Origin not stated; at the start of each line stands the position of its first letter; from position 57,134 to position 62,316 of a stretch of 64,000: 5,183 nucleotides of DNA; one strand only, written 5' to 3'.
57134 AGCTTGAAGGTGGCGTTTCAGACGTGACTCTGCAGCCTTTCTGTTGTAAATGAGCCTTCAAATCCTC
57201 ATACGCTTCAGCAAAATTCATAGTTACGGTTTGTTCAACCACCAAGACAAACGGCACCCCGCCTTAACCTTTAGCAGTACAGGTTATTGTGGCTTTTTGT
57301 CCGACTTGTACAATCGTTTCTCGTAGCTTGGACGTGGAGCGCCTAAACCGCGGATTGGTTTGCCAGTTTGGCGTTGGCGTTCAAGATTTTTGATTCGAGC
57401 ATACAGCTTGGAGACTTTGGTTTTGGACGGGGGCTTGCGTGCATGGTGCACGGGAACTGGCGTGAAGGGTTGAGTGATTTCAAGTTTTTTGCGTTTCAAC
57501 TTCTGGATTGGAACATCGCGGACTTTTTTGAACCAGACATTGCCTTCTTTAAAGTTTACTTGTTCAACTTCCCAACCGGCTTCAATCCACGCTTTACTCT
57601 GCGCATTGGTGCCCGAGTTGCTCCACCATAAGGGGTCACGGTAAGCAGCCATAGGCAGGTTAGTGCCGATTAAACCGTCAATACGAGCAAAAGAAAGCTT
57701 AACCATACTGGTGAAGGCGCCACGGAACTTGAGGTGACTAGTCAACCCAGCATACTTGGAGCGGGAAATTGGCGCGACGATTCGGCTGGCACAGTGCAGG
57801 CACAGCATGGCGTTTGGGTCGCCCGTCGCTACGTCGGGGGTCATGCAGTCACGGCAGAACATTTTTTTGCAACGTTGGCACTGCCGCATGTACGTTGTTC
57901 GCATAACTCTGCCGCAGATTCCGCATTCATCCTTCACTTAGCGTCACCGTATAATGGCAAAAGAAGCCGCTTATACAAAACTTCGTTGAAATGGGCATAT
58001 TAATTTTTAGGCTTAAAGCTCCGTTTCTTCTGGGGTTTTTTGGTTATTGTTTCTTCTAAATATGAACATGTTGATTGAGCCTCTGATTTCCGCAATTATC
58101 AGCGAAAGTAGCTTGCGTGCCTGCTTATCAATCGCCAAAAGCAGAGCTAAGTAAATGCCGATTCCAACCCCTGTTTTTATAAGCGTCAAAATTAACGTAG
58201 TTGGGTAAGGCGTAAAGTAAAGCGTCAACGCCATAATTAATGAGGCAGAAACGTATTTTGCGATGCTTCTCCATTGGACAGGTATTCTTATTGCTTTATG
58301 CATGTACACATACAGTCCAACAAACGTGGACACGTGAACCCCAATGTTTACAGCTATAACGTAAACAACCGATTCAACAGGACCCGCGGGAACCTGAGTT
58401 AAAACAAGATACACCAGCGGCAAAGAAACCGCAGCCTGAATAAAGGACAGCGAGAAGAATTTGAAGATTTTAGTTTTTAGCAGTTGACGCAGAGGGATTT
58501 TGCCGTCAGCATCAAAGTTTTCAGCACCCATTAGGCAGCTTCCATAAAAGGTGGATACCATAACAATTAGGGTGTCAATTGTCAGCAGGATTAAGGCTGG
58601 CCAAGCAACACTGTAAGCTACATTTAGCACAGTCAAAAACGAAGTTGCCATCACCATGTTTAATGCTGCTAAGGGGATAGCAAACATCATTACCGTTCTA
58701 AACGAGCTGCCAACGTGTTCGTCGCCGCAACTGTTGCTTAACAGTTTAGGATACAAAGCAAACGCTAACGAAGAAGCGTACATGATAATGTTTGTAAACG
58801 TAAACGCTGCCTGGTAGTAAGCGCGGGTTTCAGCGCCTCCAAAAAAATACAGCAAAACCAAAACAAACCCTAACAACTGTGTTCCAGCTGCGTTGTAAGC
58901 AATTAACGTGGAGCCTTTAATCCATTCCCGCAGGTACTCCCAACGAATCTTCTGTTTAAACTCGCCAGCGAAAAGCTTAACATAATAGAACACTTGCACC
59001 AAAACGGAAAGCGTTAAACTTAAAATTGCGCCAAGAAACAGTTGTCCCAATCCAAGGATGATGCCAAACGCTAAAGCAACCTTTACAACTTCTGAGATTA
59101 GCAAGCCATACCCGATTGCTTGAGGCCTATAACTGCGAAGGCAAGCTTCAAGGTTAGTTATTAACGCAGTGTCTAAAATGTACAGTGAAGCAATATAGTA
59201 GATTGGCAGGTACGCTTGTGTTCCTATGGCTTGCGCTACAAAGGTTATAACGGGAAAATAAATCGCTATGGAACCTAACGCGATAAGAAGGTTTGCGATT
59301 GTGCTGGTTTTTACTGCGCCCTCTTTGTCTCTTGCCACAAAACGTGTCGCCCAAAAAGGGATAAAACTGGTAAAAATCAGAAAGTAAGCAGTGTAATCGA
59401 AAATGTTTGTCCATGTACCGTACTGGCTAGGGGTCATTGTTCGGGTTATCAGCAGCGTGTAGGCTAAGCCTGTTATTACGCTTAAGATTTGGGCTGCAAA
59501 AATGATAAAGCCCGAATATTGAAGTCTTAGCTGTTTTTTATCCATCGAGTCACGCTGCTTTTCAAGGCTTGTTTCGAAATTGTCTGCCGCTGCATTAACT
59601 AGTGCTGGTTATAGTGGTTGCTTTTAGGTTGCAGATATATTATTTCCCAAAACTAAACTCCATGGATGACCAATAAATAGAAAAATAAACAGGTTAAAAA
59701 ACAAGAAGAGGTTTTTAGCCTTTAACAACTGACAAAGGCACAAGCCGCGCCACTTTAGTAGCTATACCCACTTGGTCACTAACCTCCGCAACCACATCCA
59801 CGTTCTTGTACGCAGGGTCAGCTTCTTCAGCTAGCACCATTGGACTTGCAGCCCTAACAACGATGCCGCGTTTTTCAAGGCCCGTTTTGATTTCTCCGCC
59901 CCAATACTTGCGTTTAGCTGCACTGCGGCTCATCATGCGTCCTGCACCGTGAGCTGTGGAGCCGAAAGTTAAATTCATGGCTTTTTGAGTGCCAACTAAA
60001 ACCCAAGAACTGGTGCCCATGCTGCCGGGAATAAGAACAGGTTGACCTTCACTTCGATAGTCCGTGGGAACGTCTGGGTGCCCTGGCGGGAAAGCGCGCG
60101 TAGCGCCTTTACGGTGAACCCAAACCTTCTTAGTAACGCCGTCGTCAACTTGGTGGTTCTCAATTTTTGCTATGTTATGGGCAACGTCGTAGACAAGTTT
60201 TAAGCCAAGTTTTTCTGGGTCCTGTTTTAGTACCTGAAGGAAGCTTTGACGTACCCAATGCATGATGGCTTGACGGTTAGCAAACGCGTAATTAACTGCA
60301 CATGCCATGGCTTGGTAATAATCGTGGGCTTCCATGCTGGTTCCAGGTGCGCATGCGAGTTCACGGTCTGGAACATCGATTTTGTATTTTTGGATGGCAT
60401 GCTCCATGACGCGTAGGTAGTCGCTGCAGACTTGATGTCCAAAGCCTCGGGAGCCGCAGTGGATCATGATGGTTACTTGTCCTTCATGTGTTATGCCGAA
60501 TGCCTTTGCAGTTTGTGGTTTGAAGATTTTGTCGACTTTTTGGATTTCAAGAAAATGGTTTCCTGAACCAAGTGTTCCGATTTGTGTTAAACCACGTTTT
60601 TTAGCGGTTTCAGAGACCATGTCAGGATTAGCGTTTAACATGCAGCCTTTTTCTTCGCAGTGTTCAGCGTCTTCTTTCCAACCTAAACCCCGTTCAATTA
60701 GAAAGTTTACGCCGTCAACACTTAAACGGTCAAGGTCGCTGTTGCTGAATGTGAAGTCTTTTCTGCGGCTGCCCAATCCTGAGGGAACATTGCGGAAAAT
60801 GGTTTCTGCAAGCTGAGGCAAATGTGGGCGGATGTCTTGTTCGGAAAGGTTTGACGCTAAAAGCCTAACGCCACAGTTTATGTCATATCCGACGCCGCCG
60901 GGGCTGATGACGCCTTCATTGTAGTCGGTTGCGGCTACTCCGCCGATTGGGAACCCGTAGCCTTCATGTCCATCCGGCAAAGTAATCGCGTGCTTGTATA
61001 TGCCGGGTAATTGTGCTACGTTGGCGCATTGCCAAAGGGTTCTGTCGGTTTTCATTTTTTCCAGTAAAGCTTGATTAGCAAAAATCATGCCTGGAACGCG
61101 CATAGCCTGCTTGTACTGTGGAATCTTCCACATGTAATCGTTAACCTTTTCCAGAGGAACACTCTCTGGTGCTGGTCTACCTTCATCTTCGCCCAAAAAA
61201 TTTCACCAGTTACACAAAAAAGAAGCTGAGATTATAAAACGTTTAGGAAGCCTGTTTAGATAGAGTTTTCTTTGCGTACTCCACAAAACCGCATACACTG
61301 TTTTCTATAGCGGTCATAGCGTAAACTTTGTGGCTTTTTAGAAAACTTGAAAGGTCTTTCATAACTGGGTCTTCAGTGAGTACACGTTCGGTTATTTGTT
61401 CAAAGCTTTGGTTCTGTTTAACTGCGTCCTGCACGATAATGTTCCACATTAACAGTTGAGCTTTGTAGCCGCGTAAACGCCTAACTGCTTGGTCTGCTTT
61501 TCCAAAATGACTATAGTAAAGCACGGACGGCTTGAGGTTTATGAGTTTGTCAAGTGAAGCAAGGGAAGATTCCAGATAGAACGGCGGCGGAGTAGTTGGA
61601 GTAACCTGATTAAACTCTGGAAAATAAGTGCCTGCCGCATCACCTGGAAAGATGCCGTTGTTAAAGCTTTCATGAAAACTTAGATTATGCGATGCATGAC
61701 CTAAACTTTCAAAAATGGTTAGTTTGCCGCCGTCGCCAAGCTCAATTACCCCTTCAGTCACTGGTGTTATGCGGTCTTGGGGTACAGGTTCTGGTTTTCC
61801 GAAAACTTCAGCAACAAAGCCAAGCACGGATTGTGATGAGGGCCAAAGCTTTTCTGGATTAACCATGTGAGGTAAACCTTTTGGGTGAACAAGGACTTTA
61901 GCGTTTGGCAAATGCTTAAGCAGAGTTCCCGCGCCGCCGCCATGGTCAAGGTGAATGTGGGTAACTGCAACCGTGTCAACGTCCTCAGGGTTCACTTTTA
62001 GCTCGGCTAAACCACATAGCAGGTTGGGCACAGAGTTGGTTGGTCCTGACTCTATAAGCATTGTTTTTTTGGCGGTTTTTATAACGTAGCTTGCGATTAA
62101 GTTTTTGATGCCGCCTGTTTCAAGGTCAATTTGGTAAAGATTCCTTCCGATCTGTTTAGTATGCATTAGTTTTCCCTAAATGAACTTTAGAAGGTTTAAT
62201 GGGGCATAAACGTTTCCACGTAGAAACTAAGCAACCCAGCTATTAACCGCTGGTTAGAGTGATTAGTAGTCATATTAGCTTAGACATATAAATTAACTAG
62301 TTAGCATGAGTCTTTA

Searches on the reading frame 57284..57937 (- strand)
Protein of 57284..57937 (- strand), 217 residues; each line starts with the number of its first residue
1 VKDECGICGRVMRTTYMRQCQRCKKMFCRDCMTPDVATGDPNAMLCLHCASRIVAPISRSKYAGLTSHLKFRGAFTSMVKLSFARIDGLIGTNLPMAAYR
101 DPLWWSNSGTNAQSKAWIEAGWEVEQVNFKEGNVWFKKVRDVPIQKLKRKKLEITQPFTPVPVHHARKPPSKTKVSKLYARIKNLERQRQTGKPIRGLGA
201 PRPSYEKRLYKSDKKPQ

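Call 74: search_protein_families(library=pfam, proteins=[window:57284-57937:-], max_evalue=0.0001)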
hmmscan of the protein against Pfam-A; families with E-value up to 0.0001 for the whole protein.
window:57284-57937:- (217 aa): 1 family
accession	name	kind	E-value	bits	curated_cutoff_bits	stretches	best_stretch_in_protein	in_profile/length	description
PF24698.1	DUF7662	-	6.7e-12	45.5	26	1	76-137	12-70/72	Domain of unknown function (DUF7662)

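Call 85: search_protein_families(library=phrogs, proteins=[window:57284-57937:-], max_evalue=0.001)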
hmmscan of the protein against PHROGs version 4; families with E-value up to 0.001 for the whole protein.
window:57284-57937:- (217 aa): 0 families

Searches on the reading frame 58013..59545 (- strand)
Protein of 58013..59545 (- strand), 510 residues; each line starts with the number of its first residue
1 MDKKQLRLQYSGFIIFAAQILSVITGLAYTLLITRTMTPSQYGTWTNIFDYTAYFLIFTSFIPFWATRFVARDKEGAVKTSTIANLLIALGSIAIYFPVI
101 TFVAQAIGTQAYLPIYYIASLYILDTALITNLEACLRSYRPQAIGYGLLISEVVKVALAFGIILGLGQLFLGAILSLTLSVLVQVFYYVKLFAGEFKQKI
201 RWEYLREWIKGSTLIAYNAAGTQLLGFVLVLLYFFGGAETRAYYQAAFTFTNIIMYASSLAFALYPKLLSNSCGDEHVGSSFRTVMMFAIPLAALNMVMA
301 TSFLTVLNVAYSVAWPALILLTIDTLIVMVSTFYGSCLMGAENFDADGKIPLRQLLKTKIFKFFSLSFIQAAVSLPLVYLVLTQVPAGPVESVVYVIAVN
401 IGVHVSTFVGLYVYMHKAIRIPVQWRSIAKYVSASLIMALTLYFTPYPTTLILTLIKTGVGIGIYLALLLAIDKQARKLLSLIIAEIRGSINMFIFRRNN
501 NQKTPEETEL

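Call 74: search_protein_families(library=pfam, proteins=[window:58013-59545:-], max_evalue=0.0001)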
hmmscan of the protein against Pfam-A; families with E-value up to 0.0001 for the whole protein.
window:58013-59545:- (510 aa): 1 family
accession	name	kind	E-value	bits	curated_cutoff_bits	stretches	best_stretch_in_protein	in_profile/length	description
PF01943.22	Polysacc_synt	-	7.4e-05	22.7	28.2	1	12-267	5-269/274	Polysaccharide biosynthesis protein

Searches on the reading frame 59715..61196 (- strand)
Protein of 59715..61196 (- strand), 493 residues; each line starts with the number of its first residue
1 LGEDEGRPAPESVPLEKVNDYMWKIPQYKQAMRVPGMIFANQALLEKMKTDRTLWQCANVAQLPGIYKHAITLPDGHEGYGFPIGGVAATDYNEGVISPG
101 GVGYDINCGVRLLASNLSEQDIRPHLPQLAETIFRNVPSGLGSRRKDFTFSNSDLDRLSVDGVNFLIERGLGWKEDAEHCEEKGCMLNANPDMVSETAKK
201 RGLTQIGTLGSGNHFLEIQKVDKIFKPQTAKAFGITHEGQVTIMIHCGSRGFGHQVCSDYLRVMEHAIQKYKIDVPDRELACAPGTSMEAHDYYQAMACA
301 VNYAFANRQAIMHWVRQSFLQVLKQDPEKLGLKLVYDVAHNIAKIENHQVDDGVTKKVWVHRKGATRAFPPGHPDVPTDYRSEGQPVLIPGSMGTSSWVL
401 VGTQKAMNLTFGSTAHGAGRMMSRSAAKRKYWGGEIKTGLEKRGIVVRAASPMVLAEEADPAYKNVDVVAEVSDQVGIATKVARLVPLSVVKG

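Call 74: search_protein_families(library=pfam, proteins=[window:59715-61196:-], max_evalue=0.0001)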
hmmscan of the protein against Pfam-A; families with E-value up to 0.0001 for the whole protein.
window:59715-61196:- (493 aa): 1 family
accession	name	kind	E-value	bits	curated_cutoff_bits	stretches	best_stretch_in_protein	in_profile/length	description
PF01139.22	RtcB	-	4.9e-175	583.3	27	1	56-493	1-426/426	tRNA-splicing ligase RtcB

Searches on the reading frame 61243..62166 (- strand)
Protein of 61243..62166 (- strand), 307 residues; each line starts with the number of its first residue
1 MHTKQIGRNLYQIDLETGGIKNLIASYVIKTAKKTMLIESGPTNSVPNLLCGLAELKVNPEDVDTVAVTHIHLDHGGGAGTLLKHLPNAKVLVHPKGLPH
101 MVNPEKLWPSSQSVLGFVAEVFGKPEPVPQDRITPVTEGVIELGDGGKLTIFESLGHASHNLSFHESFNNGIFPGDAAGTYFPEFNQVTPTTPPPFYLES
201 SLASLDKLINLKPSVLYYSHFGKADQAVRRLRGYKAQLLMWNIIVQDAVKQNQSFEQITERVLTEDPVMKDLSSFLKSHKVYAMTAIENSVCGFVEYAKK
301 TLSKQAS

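Call 74: search_protein_families(library=pfam, proteins=[window:61243-62166:-], max_evalue=0.0001)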
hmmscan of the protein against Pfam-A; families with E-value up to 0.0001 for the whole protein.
window:61243-62166:- (307 aa): 1 family
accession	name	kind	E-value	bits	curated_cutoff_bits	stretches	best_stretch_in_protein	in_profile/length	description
PF00753.33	Lactamase_B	-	1e-29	104.4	22.7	1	25-220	7-196/196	Metallo-beta-lactamase superfamily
